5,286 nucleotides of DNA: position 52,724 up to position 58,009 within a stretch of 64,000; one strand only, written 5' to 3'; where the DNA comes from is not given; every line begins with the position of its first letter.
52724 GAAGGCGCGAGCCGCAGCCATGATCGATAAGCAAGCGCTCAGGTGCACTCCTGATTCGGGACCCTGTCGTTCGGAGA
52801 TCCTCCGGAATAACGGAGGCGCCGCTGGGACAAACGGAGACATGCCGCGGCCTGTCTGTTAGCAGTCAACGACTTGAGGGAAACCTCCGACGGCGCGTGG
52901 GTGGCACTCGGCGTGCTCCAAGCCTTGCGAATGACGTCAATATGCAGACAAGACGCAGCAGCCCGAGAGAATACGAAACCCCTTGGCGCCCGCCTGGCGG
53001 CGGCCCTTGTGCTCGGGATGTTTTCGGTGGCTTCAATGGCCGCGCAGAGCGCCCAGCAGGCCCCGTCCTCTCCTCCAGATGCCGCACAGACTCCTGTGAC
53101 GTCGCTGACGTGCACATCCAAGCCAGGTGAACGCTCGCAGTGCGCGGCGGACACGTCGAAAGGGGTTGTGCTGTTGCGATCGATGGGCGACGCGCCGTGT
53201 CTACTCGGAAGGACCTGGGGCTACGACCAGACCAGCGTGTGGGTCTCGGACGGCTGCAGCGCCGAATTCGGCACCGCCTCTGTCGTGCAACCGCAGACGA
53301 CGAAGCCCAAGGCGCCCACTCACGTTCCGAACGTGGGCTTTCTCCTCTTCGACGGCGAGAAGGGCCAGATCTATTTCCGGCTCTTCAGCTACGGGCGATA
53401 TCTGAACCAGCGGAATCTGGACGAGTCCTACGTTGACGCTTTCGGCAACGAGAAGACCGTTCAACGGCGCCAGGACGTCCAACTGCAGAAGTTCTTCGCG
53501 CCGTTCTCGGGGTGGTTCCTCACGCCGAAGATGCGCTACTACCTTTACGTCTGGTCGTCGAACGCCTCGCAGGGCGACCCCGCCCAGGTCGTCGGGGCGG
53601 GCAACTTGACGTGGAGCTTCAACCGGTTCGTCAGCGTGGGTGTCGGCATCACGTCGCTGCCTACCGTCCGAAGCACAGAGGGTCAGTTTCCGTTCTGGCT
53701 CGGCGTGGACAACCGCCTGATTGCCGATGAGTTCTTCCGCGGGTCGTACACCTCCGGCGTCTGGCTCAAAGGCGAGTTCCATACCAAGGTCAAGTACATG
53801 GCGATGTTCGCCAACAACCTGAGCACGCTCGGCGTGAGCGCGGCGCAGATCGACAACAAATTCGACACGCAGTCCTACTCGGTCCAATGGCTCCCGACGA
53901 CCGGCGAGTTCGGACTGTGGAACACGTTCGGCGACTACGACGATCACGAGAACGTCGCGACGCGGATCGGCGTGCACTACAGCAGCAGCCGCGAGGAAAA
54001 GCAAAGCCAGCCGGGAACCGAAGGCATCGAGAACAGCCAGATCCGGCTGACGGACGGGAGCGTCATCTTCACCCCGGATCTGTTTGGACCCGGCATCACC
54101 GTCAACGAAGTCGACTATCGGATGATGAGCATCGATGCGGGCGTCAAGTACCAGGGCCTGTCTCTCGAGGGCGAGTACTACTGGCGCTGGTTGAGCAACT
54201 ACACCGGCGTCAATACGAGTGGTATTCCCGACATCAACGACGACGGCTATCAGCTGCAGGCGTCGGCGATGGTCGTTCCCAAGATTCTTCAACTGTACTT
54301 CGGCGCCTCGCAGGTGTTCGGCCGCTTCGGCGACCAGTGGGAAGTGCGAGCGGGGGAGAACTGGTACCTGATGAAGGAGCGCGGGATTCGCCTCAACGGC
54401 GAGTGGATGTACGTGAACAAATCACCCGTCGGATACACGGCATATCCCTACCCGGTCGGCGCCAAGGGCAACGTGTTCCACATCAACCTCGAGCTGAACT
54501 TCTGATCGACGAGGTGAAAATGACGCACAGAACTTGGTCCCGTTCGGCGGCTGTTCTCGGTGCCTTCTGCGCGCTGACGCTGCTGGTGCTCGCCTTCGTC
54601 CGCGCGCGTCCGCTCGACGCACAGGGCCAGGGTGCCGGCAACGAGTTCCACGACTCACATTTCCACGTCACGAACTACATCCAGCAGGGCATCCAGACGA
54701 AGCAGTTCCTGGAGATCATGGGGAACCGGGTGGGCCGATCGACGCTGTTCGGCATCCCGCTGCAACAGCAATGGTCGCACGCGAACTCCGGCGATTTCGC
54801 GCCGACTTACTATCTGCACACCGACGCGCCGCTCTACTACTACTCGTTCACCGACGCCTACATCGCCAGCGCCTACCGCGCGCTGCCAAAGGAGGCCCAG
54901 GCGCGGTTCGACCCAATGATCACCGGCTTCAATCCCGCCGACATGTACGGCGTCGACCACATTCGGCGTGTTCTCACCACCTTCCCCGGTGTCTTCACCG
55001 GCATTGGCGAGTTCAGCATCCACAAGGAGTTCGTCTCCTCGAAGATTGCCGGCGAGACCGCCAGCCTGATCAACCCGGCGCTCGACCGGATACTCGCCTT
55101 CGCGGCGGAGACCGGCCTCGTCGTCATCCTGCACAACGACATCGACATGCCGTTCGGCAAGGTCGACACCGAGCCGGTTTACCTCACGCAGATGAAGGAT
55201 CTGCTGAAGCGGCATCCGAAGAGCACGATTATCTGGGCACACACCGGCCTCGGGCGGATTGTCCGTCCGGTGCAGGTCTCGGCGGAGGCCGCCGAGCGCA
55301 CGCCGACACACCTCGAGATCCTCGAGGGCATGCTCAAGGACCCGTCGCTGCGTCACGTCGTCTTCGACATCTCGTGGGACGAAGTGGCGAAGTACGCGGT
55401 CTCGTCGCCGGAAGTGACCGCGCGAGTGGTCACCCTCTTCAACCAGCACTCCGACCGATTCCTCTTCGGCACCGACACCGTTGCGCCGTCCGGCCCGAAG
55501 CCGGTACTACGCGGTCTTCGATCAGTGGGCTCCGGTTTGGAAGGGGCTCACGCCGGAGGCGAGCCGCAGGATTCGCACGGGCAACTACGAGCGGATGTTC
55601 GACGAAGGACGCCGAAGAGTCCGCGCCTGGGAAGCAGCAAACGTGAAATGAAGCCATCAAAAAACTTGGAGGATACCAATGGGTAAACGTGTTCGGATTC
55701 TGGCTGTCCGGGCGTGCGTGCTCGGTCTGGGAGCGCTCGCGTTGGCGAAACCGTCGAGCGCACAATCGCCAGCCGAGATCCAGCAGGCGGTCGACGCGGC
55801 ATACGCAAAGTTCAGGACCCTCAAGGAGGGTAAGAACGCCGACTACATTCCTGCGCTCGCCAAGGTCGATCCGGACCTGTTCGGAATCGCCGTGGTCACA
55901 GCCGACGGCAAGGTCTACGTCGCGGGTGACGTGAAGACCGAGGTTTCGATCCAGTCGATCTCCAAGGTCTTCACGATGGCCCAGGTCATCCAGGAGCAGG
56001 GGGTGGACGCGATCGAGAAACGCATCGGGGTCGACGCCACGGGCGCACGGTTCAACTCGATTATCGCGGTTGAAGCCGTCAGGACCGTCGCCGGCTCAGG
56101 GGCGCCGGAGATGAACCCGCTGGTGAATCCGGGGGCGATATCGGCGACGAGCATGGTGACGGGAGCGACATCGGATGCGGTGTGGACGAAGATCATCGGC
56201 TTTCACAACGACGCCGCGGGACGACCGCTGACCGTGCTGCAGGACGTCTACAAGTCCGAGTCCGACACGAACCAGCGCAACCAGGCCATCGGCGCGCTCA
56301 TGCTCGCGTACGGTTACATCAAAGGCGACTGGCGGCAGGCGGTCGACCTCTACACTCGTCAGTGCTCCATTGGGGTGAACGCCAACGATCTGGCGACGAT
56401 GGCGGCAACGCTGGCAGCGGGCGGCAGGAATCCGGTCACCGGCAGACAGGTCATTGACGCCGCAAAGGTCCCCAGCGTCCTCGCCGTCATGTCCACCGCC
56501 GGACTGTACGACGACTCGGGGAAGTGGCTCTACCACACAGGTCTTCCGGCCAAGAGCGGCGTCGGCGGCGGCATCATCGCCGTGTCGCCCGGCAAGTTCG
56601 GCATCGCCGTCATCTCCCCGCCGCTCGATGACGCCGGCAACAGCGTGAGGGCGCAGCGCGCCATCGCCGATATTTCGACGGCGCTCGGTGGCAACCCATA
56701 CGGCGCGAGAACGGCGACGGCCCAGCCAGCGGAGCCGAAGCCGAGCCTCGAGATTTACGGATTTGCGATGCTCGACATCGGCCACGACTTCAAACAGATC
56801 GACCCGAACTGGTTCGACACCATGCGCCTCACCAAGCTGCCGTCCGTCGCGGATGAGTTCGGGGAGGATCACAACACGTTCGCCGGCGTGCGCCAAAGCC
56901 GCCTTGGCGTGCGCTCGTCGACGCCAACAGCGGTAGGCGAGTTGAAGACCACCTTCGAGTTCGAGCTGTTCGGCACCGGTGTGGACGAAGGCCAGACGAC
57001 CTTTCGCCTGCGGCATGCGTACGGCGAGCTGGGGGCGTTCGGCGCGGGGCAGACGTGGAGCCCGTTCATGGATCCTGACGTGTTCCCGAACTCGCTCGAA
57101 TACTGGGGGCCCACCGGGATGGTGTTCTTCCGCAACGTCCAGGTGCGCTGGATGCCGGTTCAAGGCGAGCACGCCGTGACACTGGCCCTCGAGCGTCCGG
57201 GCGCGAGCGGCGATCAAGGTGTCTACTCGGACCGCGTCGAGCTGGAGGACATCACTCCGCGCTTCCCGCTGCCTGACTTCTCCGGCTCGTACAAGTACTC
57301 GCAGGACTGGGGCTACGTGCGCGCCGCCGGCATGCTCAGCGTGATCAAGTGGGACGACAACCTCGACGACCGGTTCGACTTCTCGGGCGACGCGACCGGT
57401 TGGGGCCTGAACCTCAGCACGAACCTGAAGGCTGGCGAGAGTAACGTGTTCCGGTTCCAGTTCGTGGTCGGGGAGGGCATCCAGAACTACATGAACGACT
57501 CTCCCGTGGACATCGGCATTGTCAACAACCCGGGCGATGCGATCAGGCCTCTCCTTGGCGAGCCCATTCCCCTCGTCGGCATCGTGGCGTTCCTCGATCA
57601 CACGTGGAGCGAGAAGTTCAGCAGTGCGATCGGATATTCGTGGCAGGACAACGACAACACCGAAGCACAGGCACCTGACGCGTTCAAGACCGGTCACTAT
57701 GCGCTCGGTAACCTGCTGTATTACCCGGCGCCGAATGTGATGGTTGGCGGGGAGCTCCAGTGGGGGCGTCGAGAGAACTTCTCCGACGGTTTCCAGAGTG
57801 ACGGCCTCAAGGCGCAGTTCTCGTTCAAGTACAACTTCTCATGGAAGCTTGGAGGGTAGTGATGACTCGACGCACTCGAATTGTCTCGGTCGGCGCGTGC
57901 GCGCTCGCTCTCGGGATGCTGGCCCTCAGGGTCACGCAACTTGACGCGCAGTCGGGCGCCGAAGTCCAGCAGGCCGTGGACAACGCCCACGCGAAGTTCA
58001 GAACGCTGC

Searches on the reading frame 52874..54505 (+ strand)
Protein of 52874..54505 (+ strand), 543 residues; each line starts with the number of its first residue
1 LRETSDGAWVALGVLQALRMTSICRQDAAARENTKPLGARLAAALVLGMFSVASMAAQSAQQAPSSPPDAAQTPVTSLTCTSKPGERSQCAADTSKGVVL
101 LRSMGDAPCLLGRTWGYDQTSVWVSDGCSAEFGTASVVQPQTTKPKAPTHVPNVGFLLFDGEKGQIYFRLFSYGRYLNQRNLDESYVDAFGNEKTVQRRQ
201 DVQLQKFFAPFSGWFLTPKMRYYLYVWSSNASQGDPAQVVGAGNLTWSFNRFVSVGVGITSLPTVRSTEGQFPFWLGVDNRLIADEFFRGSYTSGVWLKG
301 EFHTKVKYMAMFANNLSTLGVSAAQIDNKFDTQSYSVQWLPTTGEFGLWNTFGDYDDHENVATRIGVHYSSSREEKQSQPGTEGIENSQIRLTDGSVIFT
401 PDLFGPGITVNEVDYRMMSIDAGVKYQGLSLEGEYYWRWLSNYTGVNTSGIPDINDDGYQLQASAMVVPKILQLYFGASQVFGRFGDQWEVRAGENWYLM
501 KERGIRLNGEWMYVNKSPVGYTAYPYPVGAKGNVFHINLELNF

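Call 62: search_protein_families(library=pfam, proteins=[window:52874-54505:+], max_evalue=0.0001)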
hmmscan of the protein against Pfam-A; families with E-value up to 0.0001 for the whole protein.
window:52874-54505:+ (543 aa): 1 family
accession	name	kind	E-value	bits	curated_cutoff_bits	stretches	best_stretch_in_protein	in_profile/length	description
PF11218.13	DUF3011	-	2.3e-13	51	25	1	78-142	2-66/197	Protein of unknown function (DUF3011)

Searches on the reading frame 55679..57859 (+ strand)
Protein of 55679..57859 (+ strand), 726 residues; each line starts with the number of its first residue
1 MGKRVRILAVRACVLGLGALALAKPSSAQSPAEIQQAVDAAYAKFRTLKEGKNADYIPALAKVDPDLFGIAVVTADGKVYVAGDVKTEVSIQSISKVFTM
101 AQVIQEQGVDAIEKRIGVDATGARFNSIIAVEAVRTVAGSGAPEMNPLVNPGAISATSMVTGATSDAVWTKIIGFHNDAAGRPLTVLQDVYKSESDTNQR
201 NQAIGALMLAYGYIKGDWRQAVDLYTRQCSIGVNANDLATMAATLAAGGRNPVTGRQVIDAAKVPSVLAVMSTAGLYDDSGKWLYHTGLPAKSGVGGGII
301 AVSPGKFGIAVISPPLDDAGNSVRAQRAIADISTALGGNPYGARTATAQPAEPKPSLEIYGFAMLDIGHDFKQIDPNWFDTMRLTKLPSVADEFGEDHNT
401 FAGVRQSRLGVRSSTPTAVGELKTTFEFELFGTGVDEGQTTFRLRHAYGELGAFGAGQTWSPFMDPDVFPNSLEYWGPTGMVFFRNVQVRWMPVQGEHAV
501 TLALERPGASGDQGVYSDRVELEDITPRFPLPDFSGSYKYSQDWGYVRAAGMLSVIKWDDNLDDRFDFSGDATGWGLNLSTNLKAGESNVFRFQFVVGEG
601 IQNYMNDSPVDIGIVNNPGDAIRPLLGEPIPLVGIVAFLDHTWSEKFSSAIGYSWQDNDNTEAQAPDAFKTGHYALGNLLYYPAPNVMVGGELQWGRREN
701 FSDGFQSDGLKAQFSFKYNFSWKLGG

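Call 62: search_protein_families(library=pfam, proteins=[window:55679-57859:+], max_evalue=0.0001)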
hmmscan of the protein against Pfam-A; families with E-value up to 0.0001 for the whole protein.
window:55679-57859:+ (726 aa): 2 families
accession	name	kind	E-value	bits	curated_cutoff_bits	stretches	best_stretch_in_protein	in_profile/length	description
PF04960.20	Glutaminase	-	1.7e-100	336.4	27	1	51-337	1-282/286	Glutaminase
PF19577.5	DcaP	-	7.6e-20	71.7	27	1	406-703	115-394/410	DcaP outer membrane protein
